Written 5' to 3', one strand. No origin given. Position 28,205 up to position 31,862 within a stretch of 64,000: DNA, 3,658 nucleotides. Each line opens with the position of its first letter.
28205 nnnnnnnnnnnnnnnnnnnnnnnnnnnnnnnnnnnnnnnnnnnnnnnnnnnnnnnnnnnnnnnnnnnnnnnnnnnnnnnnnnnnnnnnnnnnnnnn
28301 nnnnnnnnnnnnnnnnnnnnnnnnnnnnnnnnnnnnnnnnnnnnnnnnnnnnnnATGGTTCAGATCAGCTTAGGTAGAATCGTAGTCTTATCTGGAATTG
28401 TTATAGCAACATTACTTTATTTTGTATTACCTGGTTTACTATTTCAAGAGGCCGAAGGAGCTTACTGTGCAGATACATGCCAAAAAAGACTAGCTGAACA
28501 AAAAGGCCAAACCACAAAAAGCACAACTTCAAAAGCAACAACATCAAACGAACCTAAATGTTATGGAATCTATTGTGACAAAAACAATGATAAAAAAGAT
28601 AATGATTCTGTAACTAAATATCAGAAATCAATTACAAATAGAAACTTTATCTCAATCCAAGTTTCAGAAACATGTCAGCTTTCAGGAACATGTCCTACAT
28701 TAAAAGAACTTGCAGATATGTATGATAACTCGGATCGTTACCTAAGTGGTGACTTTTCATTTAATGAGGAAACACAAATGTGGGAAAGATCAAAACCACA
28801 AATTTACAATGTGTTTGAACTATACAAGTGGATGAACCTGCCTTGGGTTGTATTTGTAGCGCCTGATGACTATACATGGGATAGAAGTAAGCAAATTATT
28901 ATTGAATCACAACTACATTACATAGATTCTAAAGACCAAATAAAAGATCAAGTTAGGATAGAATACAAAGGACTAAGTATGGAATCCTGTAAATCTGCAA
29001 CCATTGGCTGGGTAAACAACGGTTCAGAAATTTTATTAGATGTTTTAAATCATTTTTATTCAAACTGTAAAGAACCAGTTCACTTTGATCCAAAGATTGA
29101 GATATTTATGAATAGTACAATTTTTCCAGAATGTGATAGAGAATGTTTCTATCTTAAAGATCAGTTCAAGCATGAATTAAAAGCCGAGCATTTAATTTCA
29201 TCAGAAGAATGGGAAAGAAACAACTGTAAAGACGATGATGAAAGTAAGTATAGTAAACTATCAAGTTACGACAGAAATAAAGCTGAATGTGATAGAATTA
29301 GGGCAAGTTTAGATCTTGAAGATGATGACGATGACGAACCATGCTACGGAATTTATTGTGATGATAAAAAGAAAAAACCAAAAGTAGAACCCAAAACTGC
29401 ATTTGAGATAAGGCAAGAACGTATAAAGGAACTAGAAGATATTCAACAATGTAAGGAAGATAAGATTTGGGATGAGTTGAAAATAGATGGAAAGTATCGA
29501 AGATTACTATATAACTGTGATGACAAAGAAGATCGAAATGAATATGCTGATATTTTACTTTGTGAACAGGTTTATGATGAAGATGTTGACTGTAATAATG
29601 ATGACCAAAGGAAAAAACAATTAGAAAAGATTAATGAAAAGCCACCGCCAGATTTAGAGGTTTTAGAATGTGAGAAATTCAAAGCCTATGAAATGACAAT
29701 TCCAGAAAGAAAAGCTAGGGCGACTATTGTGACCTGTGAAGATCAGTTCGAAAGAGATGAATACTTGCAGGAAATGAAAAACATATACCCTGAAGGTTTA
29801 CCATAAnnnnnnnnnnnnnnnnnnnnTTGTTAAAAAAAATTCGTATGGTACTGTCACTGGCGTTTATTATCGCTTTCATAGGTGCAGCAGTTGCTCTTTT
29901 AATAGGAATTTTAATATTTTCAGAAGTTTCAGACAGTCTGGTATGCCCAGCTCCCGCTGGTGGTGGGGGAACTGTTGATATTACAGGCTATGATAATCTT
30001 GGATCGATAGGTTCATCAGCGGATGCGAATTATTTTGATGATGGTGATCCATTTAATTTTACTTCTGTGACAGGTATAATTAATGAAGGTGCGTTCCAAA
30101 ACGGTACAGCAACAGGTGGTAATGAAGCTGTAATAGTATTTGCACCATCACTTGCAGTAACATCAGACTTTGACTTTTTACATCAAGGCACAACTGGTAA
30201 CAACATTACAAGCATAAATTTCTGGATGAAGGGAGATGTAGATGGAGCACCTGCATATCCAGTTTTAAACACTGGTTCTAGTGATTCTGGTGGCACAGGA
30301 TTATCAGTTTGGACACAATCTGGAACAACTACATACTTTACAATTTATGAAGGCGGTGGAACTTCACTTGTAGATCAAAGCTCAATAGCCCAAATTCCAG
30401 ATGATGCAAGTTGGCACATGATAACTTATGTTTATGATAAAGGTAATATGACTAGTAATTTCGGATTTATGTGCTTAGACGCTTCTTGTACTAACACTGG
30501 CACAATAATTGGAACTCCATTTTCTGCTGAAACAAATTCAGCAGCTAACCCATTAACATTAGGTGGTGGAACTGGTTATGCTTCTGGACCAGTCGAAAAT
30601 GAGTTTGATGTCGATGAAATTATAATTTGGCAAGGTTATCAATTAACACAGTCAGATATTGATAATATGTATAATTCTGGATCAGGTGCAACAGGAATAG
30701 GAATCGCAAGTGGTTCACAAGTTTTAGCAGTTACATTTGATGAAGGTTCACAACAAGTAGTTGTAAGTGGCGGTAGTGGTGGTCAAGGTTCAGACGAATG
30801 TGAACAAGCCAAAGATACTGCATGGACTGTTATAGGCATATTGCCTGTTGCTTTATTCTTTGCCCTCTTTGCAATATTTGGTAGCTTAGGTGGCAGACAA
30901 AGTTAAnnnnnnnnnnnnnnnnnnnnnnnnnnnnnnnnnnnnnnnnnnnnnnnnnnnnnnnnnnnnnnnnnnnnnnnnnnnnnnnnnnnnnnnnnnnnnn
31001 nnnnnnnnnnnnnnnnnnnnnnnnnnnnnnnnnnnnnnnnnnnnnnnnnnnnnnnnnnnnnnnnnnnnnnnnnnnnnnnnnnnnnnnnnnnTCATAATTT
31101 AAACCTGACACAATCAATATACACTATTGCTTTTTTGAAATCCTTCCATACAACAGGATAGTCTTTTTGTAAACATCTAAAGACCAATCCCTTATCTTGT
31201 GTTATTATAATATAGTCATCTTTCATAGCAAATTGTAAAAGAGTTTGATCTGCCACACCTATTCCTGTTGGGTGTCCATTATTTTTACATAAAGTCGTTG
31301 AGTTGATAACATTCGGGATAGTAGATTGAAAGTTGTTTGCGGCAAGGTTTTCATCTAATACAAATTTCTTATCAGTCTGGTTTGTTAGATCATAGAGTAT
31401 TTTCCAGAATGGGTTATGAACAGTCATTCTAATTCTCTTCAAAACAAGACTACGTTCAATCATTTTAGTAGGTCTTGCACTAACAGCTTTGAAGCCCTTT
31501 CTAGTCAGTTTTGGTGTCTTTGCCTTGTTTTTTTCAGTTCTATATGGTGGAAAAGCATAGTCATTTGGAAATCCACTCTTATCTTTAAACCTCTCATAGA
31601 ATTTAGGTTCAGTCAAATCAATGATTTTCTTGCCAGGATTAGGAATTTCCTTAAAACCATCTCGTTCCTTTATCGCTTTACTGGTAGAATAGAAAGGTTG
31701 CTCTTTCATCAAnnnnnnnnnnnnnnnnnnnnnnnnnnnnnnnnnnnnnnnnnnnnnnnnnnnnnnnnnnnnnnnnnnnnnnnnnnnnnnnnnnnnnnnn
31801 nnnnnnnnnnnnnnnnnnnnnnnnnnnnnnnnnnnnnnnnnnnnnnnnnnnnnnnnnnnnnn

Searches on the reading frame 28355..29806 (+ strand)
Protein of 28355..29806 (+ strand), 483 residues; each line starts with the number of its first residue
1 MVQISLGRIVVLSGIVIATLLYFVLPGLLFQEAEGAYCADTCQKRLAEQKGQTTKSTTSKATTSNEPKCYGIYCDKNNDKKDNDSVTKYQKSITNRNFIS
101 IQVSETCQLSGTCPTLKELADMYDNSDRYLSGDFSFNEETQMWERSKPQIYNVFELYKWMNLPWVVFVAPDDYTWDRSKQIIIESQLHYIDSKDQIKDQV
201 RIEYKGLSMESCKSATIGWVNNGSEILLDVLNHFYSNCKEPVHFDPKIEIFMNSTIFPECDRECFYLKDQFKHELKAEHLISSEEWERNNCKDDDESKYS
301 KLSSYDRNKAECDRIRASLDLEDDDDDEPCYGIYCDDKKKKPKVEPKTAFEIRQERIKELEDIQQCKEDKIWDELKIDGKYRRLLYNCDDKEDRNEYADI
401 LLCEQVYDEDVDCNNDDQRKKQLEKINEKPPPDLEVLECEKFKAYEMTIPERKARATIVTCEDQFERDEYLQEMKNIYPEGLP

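Call 7: search_protein_families(library=pfam, proteins=[window:28355-29806:+], max_evalue=0.1)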
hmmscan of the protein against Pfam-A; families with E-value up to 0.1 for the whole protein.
window:28355-29806:+ (483 aa): 1 family
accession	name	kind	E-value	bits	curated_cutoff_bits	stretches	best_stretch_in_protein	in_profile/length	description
PF17815.7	PDZ_3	-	0.015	15.5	22.8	0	380-437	39-96/145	PDZ domain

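Call 44: search_protein_families(library=phrogs, proteins=[window:28355-29806:+], max_evalue=0.01)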
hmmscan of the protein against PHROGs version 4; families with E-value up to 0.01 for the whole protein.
window:28355-29806:+ (483 aa): 0 families

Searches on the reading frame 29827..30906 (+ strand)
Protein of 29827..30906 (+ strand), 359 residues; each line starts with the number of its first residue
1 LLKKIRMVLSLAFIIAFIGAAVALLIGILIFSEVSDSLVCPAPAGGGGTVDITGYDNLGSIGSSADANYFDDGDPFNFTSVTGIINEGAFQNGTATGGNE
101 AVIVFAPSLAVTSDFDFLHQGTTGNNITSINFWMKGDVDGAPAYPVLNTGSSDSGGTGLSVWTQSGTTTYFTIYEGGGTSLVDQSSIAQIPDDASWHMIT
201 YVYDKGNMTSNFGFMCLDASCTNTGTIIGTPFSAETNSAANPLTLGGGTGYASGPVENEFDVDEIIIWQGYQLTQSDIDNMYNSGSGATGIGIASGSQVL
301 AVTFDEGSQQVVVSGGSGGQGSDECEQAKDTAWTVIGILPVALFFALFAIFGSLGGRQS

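Call 7: search_protein_families(library=pfam, proteins=[window:29827-30906:+], max_evalue=0.1)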
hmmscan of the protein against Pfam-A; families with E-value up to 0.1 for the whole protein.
window:29827-30906:+ (359 aa): 1 family
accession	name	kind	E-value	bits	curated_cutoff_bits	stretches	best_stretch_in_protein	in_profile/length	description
PF06714.17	Gp5_OB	-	0.097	13.4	25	0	276-327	27-78/144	Gp5 N-terminal OB domain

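Call 44: search_protein_families(library=phrogs, proteins=[window:29827-30906:+], max_evalue=0.01)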
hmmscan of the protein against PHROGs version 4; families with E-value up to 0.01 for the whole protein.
window:29827-30906:+ (359 aa): 0 families

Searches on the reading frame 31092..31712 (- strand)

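Call 38: search_protein_families(library=pfam, proteins=[window:31092-31712:-], max_evalue=0.01)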
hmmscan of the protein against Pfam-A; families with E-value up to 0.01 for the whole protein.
window:31092-31712:- (206 aa): 1 family
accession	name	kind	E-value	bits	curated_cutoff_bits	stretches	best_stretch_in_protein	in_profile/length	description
PF18480.7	DUF5615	-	0.00013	22.2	23.8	1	116-175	2-57/110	Domain of unknown function (DUF5615)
